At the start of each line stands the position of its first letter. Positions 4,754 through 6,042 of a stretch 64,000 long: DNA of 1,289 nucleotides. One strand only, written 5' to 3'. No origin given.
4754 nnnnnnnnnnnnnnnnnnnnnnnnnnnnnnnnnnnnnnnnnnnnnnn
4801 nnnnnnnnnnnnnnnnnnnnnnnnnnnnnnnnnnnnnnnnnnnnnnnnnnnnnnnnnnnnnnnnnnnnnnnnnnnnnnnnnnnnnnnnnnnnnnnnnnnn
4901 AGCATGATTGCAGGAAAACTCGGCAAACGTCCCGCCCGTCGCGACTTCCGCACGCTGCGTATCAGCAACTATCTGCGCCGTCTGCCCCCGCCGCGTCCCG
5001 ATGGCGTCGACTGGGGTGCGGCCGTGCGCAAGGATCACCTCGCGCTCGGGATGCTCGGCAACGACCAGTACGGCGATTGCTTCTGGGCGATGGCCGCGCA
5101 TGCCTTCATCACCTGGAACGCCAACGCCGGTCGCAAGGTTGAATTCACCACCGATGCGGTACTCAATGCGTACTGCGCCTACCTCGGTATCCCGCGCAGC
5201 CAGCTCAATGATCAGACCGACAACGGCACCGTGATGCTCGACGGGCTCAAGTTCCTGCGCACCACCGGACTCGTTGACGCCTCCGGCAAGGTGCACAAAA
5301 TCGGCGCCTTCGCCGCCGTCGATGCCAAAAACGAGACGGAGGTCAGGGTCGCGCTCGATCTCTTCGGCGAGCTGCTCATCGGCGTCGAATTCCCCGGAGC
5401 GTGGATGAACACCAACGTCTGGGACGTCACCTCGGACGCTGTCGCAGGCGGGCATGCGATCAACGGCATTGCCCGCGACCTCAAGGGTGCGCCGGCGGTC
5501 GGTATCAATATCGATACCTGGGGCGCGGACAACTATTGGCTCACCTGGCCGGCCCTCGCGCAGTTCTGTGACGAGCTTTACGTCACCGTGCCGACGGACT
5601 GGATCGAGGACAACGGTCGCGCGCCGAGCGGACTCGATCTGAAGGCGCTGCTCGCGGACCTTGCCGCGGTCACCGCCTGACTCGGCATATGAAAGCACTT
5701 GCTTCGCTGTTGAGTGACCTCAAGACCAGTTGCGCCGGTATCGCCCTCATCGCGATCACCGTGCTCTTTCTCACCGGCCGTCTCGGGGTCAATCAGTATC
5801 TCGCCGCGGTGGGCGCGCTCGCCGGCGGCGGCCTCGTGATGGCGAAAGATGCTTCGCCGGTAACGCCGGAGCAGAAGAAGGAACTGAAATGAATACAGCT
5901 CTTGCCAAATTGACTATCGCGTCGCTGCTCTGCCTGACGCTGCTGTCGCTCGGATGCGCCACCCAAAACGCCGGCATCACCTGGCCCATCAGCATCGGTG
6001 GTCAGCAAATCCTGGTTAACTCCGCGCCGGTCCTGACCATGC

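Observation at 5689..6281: Small single-TM protein overlapping (ATGA) a Gln/Ala-rich lipoprotein: a holin/spanin-like pair directly after a peptidase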

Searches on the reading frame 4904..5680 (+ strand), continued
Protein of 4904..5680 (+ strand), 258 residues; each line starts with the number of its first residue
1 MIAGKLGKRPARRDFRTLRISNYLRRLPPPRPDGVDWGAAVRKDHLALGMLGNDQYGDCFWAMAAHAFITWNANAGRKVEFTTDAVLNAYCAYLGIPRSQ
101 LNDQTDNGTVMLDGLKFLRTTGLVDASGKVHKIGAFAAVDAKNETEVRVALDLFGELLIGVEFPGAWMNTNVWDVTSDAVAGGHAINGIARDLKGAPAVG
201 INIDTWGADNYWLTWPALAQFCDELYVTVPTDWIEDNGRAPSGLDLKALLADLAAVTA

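Call 98: search_protein_families(library=pfam, proteins=[L028:2659-2928:+, L028:2928-3233:+, L028:3266-3625:+, L028:4607-4942:+, L021:4908-5243:+, L021:5247-5561:+, L018:10988-11311:+, L018:9200-9985:+], max_evalue=0.1)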
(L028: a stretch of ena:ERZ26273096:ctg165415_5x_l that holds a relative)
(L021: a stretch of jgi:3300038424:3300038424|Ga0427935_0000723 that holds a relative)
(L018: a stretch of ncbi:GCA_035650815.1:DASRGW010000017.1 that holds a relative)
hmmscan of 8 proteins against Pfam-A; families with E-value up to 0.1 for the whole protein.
L028:2659-2928:+ (90 aa): 3 families
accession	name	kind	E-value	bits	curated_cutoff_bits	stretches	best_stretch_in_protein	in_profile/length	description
PF23987.1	Phage_holin_10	-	1.2e-16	60.9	27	1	3-53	1-51/52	Bacteriophage holin Pam3 gp28 family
PF19608.4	DUF6113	-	0.004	17.3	27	1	9-62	21-72/129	Family of unknown function (DUF6113)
PF10943.13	DUF2632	-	0.062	13.3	25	1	17-69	160-212/233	Protein of unknown function (DUF2632)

L028:2928-3233:+ (102 aa): 1 family
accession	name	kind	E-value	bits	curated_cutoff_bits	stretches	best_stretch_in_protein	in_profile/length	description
PF01756.24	ACOX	-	0.012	15.7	22.1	1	16-72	69-125/181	Acyl-CoA oxidase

L028:3266-3625:+ (120 aa): 1 family
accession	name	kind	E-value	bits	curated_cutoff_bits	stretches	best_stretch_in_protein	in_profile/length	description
PF08139.17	LPAM_1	-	0.069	14.1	20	1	1-19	1-18/18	Prokaryotic membrane lipoprotein lipid attachment site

L028:4607-4942:+ (112 aa): 1 family
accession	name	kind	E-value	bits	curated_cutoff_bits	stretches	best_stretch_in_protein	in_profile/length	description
PF06103.16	DUF948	-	0.0049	17.5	37.2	1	21-103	12-87/89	Bacterial protein of unknown function (DUF948)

L021:4908-5243:+ (112 aa): 2 families
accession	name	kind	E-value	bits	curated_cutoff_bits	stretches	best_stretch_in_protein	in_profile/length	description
PF13994.11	PgaD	-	0.031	14.7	27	1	52-82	27-57/148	PgaD-like protein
PF18757.6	Nmad5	-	0.034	14.6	27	1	69-107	123-161/206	Nucleotide modification associated domain 5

L021:5247-5561:+ (105 aa): 0 families

L018:10988-11311:+ (108 aa): 3 families
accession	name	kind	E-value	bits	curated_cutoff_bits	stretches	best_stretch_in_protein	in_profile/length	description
PF10805.13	DUF2730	-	3.4e-05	24.3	24.9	1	7-87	5-92/102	Protein of unknown function (DUF2730)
PF23991.1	DUF7310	-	0.082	13.8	40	0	47-98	12-63/83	Coiled-coil region of unknown function (DUF7310)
PF05531.17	NPV_P10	-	0.085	13.8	29.8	0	61-102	21-65/75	Nucleopolyhedrovirus P10 protein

L018:9200-9985:+ (262 aa): 1 family
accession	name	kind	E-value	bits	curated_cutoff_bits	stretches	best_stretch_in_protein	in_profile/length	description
PF13704.12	Glyco_tranf_2_4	-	0.035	15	27.5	1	14-102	5-81/98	Glycosyl transferase family 2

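Call 99: search_protein_families(library=padloc, proteins=[window:4904-5680:+], max_evalue=0.01)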
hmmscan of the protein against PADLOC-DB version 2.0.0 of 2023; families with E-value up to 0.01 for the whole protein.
window:4904-5680:+ (258 aa): 0 families

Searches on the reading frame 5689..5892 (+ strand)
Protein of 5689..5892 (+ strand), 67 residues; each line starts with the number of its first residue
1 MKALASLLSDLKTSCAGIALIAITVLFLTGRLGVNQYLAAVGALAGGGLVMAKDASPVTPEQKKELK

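Call 3: search_protein_families(library=pfam, proteins=[window:5689-5892:+], max_evalue=0.1)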
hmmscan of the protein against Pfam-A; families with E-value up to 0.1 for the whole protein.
window:5689-5892:+ (67 aa): 0 families

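Call 4: search_protein_families(library=phrogs, proteins=[window:5689-5892:+], max_evalue=0.1)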
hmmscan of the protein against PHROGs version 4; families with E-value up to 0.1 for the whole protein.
window:5689-5892:+ (67 aa): 1 family
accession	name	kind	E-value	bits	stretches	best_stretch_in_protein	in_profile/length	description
phrog_31009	-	unknown function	0.044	13.8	1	11-59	354-405/451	-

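Call 7: search_protein_families(library=ncbifam, proteins=[window:5689-5892:+], max_evalue=0.1)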
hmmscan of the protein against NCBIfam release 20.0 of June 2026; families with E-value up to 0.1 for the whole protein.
window:5689-5892:+ (67 aa): 0 families

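Call 25: find_homologous_proteins(query=window:5689-5889:+, max_evalue=10)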
Query window:5689-5889:+ (67 aa): 1 proteins with E <= 10 among 2 candidates.
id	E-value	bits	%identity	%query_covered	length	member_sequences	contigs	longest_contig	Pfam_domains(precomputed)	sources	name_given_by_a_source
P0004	5.0e-33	129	100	100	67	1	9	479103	-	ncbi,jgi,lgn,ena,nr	ncbi:MAG TPA: hypothetical protein VFB15_07230 [Candidatus Binataceae bacterium]|jgi:hypothetical pr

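Call 71: search_protein_families(library=phrogs, alignment_id=A5, max_evalue=1)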
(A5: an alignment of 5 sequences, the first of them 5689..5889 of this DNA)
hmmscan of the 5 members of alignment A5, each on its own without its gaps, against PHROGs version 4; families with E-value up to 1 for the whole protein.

A. member 1, window:5689-5889:+ (67 aa): 2 families
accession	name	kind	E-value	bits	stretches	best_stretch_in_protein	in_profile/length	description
phrog_31009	-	unknown function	0.044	13.8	1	11-59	354-405/451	-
phrog_12953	-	unknown function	0.38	11.9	1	43-67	84-108/119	-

B. families by the number of members that match (of 5 scanned): 2 families
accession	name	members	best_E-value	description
phrog_31009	-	1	0.044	-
phrog_12953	-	1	0.38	-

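Call 76: find_related_loci(query=A5, collection=viral_contigs, flank=5000)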
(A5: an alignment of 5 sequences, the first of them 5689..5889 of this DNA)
Query A5 (67 aa) in viral_contigs; peptide patterns used: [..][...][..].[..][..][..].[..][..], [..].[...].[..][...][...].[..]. (x = any residue, [..] = any of these).
72 stretches matched a pattern; 1 encode a relative of the query (tblastn E <= 1e-3); 1 distinct loci.
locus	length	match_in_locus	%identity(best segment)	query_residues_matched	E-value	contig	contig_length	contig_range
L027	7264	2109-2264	42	4-55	7e-15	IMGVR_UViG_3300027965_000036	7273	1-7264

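Call 89: search_dna_similar(query=window:5689-5889:+, collection=phages, mode=protein, max_evalue=0.1, max_rows=15)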
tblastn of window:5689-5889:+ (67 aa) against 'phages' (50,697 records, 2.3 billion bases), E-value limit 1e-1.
No match.

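Call 99: search_protein_families(library=padloc, proteins=[window:5689-5892:+], max_evalue=0.01)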
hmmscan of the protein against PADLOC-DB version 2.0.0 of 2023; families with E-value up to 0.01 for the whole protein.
window:5689-5892:+ (67 aa): 0 families
